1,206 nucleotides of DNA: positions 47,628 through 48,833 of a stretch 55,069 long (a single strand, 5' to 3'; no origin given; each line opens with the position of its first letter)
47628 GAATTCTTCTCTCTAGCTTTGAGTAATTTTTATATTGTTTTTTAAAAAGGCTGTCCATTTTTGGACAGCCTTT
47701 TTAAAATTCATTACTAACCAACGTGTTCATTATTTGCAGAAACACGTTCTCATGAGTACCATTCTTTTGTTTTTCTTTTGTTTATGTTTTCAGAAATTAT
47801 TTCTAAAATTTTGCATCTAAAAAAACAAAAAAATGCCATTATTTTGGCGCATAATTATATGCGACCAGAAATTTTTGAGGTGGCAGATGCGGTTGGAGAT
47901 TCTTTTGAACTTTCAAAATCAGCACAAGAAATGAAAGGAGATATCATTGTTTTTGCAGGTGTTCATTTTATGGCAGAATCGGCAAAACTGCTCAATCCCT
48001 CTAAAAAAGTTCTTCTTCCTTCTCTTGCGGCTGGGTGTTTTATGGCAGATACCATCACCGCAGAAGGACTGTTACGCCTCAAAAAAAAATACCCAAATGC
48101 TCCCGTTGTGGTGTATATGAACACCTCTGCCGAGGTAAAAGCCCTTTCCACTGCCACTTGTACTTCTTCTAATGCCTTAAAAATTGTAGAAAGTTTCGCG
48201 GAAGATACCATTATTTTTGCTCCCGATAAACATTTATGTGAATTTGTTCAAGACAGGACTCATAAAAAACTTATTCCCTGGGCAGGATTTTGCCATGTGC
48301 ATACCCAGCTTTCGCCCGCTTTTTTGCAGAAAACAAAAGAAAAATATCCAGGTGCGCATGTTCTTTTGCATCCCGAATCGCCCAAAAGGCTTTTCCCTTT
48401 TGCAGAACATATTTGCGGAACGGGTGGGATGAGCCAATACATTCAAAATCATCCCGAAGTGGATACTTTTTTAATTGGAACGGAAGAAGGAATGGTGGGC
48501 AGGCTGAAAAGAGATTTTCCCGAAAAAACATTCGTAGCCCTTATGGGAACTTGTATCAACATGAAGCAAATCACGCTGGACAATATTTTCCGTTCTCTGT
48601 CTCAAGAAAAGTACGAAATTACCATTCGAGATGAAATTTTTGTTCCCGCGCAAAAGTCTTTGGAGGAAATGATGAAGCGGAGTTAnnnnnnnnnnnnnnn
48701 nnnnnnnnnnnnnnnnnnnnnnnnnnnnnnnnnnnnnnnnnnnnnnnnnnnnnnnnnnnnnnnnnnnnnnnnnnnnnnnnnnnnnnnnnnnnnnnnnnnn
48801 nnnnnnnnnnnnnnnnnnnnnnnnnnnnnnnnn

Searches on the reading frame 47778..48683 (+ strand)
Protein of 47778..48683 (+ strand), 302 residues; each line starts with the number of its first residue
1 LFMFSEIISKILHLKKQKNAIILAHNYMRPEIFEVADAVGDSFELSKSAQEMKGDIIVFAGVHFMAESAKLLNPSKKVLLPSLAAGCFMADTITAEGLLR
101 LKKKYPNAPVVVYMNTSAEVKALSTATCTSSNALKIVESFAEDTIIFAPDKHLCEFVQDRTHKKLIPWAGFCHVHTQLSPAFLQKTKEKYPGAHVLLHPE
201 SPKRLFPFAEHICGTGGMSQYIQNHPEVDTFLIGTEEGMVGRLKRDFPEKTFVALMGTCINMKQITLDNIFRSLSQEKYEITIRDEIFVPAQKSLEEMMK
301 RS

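Call 23: find_related_loci(query=window:47778-48683:+, collection=genome_contigs, flank=6000)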
Query window:47778-48683:+ (302 aa) in genome_contigs; peptide patterns used: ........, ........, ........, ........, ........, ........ (x = any residue, [..] = any of these).
53 stretches matched a pattern; 3 encode a relative of the query (tblastn E <= 1e-3); 3 distinct loci.
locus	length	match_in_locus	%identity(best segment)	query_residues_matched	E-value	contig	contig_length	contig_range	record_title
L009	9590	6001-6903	83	2-302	4e-174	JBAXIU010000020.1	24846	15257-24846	MAG: Candidatus Peregrinibacteria bacterium isolate ELA357 MAG357_20, whole genome shotgun sequence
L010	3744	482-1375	37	7-300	4e-60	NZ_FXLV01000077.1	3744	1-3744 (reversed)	Bathymodiolus heckerae thiotrophic gill symbiont isolate BHECKSOX2, whole genome shotgun sequence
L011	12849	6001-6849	47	20-298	2e-79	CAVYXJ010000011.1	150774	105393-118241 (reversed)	MAG: Candidatus Bathyarchaeota archaeon isolate MFD05942.bin.1.286 genome assembly, contig: contig_34141, whole genome s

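Call 65: search_protein_families(library=pfam, proteins=[window:47778-48683:+], max_evalue=0.00001)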
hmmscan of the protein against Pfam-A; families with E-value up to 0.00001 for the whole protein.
window:47778-48683:+ (302 aa): 1 family
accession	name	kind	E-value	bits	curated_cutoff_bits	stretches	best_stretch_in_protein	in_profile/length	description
PF02445.21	NadA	-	9.8e-107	356.9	27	1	10-300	2-295/295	Quinolinate synthetase A protein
